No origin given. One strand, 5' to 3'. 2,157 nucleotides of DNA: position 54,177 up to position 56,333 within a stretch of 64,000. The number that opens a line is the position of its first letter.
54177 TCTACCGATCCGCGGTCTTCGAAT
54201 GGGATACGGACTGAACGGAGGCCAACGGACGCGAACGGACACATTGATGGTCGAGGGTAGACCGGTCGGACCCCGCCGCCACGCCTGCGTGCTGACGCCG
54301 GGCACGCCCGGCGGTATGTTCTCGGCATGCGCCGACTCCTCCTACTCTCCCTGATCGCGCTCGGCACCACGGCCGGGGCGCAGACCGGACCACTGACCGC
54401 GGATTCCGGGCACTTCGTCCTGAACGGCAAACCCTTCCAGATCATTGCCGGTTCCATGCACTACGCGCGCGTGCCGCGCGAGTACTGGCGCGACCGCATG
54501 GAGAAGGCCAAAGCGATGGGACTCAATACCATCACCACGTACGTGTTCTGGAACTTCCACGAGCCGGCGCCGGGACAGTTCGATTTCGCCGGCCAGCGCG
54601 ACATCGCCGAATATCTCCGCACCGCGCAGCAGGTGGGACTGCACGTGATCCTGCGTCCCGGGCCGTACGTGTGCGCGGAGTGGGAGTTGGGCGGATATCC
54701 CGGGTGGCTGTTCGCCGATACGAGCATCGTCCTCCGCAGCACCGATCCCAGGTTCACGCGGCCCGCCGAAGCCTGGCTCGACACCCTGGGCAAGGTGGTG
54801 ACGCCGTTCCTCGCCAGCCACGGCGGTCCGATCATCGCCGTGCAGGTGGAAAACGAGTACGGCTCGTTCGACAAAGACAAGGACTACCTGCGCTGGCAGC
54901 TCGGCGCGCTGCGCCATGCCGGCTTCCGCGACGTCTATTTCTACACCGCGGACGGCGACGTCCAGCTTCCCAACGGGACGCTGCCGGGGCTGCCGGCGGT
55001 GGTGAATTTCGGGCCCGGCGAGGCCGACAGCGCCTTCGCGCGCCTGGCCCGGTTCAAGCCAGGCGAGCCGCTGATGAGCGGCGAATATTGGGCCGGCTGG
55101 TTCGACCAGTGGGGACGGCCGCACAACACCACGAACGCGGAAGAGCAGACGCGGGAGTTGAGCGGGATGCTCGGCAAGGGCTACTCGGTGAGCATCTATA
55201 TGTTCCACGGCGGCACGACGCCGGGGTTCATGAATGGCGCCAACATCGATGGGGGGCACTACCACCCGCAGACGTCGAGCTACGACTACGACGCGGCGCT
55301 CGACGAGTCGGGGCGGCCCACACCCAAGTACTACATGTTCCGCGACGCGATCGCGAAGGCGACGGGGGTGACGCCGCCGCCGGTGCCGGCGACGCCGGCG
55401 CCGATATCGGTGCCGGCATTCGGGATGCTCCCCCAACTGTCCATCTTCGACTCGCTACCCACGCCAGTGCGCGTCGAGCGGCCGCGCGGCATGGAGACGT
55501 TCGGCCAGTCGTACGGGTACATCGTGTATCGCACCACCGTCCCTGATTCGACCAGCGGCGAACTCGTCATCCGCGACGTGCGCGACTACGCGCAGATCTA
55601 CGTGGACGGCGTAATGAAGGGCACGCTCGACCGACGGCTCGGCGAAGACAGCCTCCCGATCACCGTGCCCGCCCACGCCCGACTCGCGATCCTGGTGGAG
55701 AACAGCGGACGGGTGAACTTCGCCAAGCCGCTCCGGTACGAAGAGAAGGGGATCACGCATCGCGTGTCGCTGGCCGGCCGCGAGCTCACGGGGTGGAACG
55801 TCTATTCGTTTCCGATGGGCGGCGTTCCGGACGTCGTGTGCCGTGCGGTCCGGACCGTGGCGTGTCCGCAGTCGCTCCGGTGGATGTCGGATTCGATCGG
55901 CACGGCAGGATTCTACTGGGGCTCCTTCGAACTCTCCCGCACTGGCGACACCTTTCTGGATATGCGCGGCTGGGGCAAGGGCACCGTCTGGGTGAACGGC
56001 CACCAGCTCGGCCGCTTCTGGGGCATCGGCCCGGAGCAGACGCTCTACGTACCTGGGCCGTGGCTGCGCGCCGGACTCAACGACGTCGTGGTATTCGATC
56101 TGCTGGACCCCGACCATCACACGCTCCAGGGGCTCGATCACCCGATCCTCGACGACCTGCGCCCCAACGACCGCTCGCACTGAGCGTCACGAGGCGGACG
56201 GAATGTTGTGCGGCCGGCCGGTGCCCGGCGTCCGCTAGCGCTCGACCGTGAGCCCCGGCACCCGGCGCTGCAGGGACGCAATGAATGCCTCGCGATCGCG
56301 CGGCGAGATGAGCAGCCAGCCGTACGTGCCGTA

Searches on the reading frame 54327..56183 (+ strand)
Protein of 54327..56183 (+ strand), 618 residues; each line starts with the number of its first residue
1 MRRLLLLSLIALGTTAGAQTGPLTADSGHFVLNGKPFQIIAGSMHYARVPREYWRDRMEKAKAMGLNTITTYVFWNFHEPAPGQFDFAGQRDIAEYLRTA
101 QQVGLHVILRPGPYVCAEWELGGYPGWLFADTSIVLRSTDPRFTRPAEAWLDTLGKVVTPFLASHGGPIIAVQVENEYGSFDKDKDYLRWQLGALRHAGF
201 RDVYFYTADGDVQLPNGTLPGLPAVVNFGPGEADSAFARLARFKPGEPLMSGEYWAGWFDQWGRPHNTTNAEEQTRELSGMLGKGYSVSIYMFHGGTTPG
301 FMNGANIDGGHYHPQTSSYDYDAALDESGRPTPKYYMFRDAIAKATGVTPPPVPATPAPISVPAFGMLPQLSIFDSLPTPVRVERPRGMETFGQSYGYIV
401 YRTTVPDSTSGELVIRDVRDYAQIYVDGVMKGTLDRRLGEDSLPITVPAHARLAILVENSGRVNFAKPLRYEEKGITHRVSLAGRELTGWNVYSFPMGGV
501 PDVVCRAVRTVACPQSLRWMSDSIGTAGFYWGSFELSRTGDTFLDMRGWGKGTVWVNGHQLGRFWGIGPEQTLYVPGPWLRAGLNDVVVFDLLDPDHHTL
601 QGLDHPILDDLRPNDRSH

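Call 93: search_protein_families(library=pfam, max_evalue=0.00001, proteins=[window:54327-56183:+])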
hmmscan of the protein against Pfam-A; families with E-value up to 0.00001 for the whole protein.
window:54327-56183:+ (618 aa): 4 families
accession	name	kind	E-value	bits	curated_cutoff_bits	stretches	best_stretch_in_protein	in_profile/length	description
PF01301.25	Glyco_hydro_35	-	1.3e-112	377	27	1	30-343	2-317/319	Glycosyl hydrolases family 35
PF21317.3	BetaGal_ABD_1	-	7.5e-28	97.2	27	1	386-495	1-112/113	Beta-galactosidase, first all-beta domain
PF21467.3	BetaGal_gal-bd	-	2.4e-24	85.6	27.3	1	529-585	3-62/62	Beta-galactosidase, galactose-binding domain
PF02449.21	Glyco_hydro_42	-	2.4e-08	34.2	21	1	48-187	6-146/376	Beta-galactosidase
